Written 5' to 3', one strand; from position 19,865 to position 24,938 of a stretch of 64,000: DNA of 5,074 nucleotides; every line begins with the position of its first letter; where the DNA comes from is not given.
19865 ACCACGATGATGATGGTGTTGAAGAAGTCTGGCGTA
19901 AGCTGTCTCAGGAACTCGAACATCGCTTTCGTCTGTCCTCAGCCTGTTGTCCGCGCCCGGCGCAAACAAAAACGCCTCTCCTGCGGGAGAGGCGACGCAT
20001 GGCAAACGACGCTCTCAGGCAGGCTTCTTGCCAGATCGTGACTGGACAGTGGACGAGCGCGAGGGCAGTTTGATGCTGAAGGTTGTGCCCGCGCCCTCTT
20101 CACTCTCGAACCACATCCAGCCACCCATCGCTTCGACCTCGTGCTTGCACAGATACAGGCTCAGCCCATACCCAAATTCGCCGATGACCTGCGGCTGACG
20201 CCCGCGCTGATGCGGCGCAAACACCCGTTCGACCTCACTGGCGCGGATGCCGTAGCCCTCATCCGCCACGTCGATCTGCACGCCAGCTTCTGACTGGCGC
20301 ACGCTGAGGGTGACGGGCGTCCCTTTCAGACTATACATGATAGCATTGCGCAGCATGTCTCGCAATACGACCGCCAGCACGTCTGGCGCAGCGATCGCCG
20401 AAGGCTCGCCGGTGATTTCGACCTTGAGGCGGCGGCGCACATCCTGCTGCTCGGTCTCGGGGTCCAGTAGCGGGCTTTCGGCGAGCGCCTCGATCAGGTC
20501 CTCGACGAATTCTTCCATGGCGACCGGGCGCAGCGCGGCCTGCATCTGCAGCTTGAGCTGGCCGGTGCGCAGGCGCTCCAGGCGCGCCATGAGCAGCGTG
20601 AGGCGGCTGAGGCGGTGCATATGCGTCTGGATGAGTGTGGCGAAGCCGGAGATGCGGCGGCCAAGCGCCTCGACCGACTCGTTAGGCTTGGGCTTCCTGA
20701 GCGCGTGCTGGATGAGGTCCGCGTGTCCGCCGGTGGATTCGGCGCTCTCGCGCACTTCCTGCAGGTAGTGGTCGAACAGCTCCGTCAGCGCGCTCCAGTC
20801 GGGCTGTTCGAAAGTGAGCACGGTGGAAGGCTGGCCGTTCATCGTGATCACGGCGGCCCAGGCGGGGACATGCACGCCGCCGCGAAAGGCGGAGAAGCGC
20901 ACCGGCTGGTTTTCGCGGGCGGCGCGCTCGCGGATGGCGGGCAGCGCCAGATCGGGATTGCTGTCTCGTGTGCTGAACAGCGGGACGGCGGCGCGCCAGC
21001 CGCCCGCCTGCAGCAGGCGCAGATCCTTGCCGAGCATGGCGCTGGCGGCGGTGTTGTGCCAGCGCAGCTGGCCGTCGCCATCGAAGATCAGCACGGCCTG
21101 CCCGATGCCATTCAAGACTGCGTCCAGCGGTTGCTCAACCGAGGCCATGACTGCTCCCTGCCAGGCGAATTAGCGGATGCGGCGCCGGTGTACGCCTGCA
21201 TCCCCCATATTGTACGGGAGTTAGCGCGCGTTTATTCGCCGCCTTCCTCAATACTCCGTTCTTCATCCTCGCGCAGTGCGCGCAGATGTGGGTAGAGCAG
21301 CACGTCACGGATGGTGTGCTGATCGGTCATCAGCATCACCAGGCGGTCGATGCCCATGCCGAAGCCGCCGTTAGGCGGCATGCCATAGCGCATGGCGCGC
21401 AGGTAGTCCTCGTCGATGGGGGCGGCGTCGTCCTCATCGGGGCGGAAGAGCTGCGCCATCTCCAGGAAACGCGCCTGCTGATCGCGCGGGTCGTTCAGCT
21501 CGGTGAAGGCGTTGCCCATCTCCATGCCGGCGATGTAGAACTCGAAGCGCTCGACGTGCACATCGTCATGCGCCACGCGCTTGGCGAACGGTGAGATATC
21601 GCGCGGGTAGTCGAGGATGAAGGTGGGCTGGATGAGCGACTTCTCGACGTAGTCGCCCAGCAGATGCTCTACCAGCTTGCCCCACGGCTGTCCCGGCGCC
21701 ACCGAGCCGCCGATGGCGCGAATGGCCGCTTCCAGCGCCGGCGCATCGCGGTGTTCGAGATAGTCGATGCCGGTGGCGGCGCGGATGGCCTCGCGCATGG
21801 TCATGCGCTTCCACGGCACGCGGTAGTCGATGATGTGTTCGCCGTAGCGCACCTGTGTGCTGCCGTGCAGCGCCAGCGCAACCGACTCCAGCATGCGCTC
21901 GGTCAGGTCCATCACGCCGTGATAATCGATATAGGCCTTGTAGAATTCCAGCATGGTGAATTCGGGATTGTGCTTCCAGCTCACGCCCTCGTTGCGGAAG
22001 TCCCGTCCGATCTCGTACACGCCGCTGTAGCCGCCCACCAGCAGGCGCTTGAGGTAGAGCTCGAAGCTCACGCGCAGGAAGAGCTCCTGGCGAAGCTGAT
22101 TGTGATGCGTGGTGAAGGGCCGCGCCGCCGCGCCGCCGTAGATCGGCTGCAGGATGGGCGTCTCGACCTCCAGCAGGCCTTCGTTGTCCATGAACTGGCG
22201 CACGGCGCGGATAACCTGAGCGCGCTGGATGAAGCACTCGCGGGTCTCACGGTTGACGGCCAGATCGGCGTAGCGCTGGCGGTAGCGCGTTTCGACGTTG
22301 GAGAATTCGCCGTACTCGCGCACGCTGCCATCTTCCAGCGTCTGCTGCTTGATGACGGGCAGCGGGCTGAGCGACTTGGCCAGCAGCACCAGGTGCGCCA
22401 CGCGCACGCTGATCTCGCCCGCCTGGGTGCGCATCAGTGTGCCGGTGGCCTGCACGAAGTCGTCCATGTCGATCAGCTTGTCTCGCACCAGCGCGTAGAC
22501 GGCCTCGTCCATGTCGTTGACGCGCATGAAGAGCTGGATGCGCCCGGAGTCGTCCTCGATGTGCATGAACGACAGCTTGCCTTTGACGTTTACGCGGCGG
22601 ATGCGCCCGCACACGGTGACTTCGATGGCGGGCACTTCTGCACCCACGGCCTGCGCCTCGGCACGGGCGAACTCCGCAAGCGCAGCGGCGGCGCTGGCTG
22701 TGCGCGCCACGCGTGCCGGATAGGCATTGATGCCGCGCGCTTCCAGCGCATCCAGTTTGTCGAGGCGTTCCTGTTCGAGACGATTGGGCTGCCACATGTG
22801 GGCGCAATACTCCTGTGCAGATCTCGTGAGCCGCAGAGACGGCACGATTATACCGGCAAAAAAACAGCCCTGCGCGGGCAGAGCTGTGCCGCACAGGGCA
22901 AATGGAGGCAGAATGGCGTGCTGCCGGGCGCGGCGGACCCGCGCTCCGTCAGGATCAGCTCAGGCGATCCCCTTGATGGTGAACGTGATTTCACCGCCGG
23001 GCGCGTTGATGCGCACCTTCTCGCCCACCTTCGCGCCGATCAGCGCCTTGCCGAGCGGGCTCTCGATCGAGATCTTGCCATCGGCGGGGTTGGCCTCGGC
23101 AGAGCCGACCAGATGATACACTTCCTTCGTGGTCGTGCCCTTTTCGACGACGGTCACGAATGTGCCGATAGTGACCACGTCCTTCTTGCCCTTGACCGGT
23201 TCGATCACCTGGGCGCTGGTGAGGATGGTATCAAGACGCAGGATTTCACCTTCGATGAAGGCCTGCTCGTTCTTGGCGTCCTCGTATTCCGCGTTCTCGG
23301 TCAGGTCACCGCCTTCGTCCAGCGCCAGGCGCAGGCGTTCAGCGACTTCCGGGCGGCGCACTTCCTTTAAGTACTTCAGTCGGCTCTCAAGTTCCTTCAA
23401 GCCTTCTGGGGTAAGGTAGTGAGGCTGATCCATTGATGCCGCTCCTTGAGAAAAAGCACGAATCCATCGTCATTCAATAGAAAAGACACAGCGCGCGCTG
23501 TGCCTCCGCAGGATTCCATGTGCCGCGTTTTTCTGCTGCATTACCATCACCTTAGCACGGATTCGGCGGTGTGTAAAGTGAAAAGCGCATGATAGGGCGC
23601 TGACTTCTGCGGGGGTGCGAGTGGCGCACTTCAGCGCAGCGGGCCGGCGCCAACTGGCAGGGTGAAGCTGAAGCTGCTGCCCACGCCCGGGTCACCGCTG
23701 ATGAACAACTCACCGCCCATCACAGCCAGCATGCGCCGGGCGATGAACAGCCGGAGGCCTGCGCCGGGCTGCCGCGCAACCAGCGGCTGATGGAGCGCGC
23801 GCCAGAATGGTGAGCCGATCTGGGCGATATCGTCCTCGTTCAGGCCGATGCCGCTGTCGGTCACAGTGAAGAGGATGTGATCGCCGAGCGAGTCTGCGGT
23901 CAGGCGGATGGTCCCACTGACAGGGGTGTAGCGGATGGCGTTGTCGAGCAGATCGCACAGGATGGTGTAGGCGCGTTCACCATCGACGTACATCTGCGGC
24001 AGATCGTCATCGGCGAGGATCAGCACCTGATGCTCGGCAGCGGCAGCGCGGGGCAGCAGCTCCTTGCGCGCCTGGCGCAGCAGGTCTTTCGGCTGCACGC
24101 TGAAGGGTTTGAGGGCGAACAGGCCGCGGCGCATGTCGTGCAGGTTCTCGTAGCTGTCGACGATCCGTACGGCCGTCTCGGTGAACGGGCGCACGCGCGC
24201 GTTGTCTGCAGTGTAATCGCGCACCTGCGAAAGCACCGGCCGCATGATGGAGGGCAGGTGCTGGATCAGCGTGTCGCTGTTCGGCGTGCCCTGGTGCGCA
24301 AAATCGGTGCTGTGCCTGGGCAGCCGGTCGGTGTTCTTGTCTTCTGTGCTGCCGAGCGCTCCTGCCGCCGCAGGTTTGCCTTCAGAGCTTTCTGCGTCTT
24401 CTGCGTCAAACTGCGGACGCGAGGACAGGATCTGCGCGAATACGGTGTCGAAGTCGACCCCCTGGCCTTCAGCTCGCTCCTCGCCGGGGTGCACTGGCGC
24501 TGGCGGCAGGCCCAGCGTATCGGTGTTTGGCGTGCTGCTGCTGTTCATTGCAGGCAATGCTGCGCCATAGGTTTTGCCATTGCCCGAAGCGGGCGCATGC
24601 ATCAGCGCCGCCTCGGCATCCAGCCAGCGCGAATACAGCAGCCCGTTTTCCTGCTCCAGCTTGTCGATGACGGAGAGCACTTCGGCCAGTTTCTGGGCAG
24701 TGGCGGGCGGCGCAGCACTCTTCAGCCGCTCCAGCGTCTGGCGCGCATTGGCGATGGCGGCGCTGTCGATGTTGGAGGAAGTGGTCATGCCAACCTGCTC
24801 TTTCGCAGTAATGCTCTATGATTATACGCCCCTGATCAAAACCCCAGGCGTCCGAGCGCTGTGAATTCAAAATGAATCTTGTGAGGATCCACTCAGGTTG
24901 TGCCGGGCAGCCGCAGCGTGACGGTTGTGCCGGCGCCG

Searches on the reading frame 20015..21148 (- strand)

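Call 49: search_protein_families(library=pfam, proteins=[window:20015-21148:-], max_evalue=0.0001)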
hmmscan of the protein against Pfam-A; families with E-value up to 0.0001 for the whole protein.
window:20015-21148:- (377 aa): 1 family
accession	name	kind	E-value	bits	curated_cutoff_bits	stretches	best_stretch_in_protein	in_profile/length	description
PF02518.31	HATPase_c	-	1.2e-20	74.5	26.4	1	256-363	4-109/111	Histidine kinase-, DNA gyrase B-, and HSP90-like ATPase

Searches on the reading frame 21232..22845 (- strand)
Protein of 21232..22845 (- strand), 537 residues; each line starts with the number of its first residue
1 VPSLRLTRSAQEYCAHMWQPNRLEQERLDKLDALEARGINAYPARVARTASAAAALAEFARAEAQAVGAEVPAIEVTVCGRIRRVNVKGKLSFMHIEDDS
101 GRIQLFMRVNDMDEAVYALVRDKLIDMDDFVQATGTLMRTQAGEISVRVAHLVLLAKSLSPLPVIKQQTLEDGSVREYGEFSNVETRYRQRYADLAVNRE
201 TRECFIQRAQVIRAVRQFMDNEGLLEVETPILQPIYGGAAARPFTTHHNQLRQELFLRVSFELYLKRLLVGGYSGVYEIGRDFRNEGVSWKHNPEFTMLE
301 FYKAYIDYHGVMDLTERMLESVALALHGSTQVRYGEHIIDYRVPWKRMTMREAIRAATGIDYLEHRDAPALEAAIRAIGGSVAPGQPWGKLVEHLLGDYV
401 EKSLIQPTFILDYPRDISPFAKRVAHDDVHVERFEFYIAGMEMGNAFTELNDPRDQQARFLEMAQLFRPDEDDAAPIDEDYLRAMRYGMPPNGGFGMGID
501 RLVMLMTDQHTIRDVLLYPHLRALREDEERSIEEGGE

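Call 49: search_protein_families(library=pfam, proteins=[window:21232-22845:-], max_evalue=0.0001)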
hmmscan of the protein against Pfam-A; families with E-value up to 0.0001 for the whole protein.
window:21232-22845:- (537 aa): 3 families
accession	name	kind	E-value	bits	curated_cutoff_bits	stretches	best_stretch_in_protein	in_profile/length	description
PF00152.25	tRNA-synt_2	-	7.8e-88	294.9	25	1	184-521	2-307/308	tRNA synthetases class II (D, K and N)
PF01336.31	tRNA_anti-codon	-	5.8e-12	45.8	27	1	76-154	1-74/75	OB-fold nucleic acid binding domain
PF01409.25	tRNA-synt_2d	-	2.2e-05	24.5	19.8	0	493-524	213-243/246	tRNA synthetases class II core domain (F)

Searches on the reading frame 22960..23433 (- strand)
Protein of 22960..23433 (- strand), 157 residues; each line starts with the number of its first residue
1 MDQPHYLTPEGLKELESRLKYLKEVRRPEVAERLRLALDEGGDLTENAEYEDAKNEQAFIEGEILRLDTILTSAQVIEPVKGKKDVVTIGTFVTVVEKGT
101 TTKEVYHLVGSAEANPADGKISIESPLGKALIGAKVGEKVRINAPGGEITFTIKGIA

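Call 50: search_protein_families(library=pfam, proteins=[window:22960-23433:-], max_evalue=0.0001)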
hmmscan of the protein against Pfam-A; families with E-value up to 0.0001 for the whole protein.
window:22960-23433:- (157 aa): 2 families
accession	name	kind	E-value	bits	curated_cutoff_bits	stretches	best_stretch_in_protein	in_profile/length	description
PF01272.25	GreA_GreB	-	5.3e-26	90.8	26.9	1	84-156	3-75/77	Transcription elongation factor, GreA/GreB, C-term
PF03449.20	GreA_GreB_N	-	6.6e-23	81.1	24.5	1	6-76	2-71/71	Transcription elongation factor, N-terminal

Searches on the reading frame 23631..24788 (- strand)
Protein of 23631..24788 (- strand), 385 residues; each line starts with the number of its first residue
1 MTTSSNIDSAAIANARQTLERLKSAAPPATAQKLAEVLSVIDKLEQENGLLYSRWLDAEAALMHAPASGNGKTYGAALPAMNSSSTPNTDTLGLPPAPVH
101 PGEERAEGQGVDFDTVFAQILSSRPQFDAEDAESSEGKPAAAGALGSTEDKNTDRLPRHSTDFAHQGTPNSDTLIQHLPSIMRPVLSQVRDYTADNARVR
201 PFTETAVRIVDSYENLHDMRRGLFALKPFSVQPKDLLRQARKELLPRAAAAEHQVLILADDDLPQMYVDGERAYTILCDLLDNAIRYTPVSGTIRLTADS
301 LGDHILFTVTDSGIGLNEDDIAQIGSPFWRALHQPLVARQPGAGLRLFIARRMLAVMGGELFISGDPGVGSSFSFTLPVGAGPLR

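Call 50: search_protein_families(library=pfam, proteins=[window:23631-24788:-], max_evalue=0.0001)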
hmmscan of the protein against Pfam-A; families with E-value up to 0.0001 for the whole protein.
window:23631-24788:- (385 aa): 1 family
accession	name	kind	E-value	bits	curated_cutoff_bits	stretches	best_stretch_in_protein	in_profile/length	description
PF02518.31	HATPase_c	-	3.3e-21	76.2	26.4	1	269-379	2-109/111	Histidine kinase-, DNA gyrase B-, and HSP90-like ATPase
